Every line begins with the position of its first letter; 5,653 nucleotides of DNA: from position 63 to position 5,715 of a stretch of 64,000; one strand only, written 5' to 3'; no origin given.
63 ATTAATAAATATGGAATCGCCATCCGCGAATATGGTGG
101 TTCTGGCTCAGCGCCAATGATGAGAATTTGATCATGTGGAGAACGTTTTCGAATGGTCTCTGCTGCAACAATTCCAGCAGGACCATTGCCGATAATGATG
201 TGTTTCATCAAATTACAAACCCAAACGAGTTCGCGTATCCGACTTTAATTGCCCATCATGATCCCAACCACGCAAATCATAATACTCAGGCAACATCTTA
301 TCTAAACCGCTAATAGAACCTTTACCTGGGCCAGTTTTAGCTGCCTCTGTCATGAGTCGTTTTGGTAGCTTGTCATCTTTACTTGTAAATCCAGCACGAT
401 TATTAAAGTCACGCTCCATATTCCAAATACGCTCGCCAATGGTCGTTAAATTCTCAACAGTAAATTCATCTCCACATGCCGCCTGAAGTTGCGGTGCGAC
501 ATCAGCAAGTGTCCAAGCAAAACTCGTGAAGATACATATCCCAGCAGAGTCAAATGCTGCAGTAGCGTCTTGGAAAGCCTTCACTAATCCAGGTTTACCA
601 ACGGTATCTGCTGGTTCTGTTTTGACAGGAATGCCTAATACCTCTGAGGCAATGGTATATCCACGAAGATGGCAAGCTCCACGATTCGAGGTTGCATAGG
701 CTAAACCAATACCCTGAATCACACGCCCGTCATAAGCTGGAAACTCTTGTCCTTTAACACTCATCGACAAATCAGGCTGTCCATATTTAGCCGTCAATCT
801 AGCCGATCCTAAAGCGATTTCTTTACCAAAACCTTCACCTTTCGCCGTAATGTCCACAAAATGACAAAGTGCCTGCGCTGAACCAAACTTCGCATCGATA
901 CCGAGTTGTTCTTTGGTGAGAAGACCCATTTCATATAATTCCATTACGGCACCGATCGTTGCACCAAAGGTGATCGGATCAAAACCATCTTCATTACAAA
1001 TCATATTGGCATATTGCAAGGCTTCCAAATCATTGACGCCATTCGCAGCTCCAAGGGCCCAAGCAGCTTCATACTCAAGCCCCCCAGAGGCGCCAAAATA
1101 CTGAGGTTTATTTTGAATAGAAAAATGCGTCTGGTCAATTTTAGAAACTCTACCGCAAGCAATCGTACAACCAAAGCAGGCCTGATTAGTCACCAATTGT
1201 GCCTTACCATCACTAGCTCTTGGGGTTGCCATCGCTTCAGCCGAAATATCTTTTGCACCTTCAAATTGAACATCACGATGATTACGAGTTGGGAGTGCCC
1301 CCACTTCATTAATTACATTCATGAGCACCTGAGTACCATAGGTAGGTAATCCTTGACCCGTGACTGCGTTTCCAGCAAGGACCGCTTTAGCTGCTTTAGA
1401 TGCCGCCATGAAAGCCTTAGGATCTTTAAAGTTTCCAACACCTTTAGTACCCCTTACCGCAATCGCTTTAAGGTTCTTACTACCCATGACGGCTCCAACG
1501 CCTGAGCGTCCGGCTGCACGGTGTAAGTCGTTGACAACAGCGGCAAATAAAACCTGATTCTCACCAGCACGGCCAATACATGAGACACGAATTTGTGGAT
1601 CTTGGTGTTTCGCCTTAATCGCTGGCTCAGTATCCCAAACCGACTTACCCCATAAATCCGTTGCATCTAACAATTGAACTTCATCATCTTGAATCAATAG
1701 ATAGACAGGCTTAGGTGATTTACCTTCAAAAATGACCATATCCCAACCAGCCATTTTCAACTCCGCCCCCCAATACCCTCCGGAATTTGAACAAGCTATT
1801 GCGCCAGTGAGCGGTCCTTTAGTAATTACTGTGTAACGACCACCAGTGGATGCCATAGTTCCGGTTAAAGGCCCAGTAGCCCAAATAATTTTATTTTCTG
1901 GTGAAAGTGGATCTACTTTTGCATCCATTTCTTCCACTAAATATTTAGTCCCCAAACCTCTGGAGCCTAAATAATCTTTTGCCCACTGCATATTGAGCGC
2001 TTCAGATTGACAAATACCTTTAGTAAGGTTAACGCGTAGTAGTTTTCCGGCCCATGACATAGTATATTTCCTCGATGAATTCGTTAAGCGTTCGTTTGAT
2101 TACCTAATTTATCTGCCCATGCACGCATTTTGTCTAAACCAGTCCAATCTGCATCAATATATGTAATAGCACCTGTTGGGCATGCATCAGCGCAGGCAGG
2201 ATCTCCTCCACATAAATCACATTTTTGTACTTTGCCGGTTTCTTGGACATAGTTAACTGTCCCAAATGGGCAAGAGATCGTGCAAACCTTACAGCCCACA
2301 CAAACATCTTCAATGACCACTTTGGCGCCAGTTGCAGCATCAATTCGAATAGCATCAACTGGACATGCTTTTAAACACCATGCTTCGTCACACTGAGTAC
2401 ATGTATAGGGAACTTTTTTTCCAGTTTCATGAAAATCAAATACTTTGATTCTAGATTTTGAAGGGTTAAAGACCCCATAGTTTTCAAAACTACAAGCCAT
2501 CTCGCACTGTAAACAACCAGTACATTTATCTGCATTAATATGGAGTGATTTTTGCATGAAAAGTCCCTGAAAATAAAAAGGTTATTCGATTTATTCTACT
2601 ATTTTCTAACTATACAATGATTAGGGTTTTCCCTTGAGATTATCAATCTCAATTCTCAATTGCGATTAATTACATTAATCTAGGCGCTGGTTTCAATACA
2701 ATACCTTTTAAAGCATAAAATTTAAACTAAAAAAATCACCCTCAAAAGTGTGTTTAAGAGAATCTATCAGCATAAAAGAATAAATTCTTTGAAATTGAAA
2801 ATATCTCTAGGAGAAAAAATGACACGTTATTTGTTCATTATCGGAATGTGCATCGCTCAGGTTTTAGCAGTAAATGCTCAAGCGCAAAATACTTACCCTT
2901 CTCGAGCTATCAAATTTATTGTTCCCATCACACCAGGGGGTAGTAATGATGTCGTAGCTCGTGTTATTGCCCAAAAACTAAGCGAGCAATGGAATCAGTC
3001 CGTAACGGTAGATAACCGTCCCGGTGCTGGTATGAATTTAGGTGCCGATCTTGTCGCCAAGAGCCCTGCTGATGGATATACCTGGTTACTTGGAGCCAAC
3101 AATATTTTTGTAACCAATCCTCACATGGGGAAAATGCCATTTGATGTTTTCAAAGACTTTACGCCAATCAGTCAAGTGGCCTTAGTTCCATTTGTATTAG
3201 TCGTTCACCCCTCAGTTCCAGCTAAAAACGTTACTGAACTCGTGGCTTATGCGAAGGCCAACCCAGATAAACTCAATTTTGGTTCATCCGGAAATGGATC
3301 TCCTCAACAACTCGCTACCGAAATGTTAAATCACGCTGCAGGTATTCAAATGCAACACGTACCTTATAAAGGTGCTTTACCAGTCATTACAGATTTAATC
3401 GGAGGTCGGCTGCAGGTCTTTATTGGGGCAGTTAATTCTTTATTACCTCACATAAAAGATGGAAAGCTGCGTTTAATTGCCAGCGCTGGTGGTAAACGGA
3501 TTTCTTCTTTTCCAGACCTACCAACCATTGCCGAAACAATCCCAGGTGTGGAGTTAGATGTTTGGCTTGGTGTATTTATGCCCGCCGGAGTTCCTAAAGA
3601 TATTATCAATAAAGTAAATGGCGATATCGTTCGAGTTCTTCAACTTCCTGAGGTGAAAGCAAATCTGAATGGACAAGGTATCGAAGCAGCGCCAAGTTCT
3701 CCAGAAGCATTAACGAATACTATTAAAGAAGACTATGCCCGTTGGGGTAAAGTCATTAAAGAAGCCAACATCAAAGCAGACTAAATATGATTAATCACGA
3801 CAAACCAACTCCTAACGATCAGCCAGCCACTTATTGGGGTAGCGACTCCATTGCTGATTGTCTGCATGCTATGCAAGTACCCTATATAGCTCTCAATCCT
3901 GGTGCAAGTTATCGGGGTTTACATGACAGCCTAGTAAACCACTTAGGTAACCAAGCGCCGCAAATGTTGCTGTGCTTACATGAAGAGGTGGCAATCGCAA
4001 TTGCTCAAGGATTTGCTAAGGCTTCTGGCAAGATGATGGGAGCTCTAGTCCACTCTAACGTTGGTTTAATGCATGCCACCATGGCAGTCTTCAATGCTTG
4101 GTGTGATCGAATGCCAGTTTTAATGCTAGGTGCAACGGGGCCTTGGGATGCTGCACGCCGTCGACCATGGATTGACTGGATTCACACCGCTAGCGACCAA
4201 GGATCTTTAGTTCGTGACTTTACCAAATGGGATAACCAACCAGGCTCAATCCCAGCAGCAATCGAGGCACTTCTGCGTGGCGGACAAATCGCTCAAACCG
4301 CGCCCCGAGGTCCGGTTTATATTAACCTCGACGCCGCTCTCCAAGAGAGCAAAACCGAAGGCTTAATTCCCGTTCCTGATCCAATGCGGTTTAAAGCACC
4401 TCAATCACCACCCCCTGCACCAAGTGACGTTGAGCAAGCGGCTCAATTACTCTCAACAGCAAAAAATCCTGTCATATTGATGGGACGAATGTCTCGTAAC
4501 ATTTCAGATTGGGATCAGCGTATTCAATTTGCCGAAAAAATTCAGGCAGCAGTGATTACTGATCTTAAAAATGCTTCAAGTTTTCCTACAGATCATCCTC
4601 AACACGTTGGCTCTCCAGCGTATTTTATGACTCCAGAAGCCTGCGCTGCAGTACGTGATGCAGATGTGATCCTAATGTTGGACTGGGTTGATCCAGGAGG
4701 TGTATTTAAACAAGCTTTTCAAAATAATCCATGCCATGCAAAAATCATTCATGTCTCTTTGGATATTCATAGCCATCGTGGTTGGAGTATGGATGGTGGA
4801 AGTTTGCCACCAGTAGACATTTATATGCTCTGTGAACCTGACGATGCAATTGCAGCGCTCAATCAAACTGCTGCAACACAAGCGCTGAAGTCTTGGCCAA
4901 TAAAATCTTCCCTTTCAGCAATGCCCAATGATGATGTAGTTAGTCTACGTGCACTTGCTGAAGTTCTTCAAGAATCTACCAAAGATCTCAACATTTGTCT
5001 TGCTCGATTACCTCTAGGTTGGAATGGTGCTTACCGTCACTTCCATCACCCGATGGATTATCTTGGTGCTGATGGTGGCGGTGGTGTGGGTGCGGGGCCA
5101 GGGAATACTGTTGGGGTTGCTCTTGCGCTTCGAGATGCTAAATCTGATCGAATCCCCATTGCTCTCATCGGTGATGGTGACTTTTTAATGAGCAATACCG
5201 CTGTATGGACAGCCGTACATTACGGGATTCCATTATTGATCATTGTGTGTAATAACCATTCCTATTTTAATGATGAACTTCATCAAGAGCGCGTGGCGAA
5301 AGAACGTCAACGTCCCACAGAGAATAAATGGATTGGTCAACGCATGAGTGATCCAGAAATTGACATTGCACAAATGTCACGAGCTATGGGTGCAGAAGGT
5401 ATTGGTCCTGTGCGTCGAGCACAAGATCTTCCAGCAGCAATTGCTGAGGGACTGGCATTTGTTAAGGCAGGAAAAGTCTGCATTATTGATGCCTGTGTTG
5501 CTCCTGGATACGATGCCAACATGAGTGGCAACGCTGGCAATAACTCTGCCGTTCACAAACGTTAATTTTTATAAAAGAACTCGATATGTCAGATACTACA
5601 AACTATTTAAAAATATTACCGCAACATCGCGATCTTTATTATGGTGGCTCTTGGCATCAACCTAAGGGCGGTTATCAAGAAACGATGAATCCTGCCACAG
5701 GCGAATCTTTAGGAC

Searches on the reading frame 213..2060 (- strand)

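Call 8: search_protein_families(library=pfam, proteins=[window:213-2060:-])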
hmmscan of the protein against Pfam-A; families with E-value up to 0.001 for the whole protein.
window:213-2060:- (615 aa): 2 families
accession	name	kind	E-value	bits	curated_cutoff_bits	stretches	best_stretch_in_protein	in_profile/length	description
PF01314.23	AFOR_C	-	2.5e-131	438.8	27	1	222-615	4-385/385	Aldehyde ferredoxin oxidoreductase, domains 2 & 3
PF02730.20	AFOR_N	-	4.4e-80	268.6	29.8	1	5-205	1-199/199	Aldehyde ferredoxin oxidoreductase, N-terminal domain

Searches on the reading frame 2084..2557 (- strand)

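Call 8: search_protein_families(library=pfam, proteins=[window:2084-2557:-])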
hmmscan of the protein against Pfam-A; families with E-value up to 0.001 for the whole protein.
window:2084-2557:- (157 aa): 13 families
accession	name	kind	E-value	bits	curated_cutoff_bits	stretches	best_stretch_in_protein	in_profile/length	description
PF12837.12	Fer4_6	-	1.1e-15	57.1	25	1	6-24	3-21/24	4Fe-4S binding domain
PF12838.12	Fer4_7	-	8.5e-14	52.2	27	2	52-99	1-51/52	4Fe-4S dicluster domain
PF00037.32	Fer4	-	1e-13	50.9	21.1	2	6-22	2-18/24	4Fe-4S binding domain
PF13247.11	Fer4_11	-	1.1e-12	48.5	26.2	1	49-132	6-96/100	4Fe-4S dicluster domain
PF13187.11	Fer4_9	-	1.8e-11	44.3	27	2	11-70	1-52/52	4Fe-4S dicluster domain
PF13237.11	Fer4_10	-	1.3e-10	41.5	25.5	1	81-127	4-53/53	4Fe-4S dicluster domain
PF14697.11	Fer4_21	-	1.7e-10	41.3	35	1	52-98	7-53/59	4Fe-4S dicluster domain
PF12800.12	Fer4_4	-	4.1e-10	39.5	24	0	84-99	2-17/17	4Fe-4S binding domain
PF12797.12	Fer4_2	-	1.8e-09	37.4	24.5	2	6-23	4-21/22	4Fe-4S binding domain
PF13484.11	Fer4_16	-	9.7e-07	29.9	30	0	115-134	4-20/66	4Fe-4S double cluster binding domain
PF25160.1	LdpA_Fe-S-bd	-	2.2e-06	27.8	27.6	1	60-104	8-46/49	LdpA Fe-S cluster-binding domain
PF12798.12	Fer4_3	-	8e-06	26.7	27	0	53-69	1-15/15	4Fe-4S binding domain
PF13183.11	Fer4_8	-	0.00016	22.5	27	0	9-68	2-67/68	4Fe-4S dicluster domain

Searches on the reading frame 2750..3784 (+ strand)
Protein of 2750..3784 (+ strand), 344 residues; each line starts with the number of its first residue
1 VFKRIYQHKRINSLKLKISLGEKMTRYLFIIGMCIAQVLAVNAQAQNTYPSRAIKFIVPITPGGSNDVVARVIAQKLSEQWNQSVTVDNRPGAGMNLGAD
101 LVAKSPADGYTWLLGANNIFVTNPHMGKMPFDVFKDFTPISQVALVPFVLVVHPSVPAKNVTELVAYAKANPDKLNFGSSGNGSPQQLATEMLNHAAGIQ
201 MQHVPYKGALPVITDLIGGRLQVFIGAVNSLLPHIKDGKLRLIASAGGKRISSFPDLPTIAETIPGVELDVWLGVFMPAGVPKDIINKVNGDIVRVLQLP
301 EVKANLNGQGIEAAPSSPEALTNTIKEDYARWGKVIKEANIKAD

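Call 8: search_protein_families(library=pfam, proteins=[window:2750-3784:+])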
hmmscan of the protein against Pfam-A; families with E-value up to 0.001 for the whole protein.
window:2750-3784:+ (344 aa): 1 family
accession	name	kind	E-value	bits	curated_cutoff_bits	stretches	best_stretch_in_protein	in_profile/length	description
PF03401.19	TctC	-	2.5e-72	244.1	27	1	69-340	1-273/274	Tripartite tricarboxylate transporter family receptor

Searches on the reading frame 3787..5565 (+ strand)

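Call 8: search_protein_families(library=pfam, proteins=[window:3787-5565:+])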
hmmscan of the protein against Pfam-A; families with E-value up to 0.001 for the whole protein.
window:3787-5565:+ (592 aa): 3 families
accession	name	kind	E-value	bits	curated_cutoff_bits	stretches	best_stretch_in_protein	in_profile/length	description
PF02775.26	TPP_enzyme_C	-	5.7e-22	78.6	21.9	1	412-568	8-150/151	Thiamine pyrophosphate enzyme, C-terminal TPP binding domain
PF02776.23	TPP_enzyme_N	-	6.4e-20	71.6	26.8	1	18-123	3-105/119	Thiamine pyrophosphate enzyme, N-terminal TPP binding domain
PF00205.28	TPP_enzyme_M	-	5.3e-18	65.5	30.4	1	215-326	1-112/137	Thiamine pyrophosphate enzyme, central domain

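Call 39: search_protein_families(library=ncbifam, proteins=[window:3787-5565:+], max_evalue=0.00001)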
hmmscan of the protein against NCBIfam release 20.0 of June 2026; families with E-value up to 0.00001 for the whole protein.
window:3787-5565:+ (592 aa): 49 families (the best 25 are shown)
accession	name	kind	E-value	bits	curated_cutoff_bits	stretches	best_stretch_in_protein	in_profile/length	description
NF006203.0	PRK08327.1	equivalog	1.5e-69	235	456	1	19-571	12-568/571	thiamine pyrophosphate-requiring protein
NF006052.0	PRK08199.1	subfamily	2.3e-40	138.5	539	1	15-568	7-534/559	thiamine pyrophosphate protein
NF005485.1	PRK07092.1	equivalog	1e-39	136.7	493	1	59-560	39-510/523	benzoylformate decarboxylase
NF004710.0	PRK06048.1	equivalog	1.2e-34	119.8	976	1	18-571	10-537/561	acetolactate synthase large subunit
TIGR00118.1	acolac_lg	equivalog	3.3e-34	118.3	538.35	1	18-569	3-532/557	biosynthetic-type acetolactate synthase large subunit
TIGR03457.1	sulphoacet_xsc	equivalog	9.3e-34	116.7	676.4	2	60-326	42-299/579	sulfoacetaldehyde acetyltransferase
NF005713.0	PRK07525.1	subfamily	1.1e-32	113.2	620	2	60-327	46-304/592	sulfoacetaldehyde acetyltransferase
NF006122.0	PRK08266.1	subfamily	1.1e-29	103.4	571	1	18-556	6-512/543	hypothetical protein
NF004807.0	PRK06154.1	equivalog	1.3e-29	103.3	607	2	48-326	45-312/565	thiamine pyrophosphate-requiring protein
NF004919.0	PRK06276.1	equivalog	2.4e-28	98.8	866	1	18-507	3-486/582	acetolactate synthase large subunit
NF006377.0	PRK08611.1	equivalog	1.3e-27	96.7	742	2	19-298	7-274/576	pyruvate oxidase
NF058623.1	HdaclCoAlyACT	equivalog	2.1e-27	96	600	2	51-298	41-276/575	2-hydroxyacyl-CoA lyase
NF005712.0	PRK07524.1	subfamily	4.2e-27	94.8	500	1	42-537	33-499/536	5-guanidino-2-oxopentanoate decarboxylase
NF005039.0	PRK06456.1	equivalog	5.1e-27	94.6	868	2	18-298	4-280/572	acetolactate synthase large subunit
NF005860.0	PRK07789.1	equivalog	4.8e-26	91.2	881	1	10-558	28-567/615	acetolactate synthase large subunit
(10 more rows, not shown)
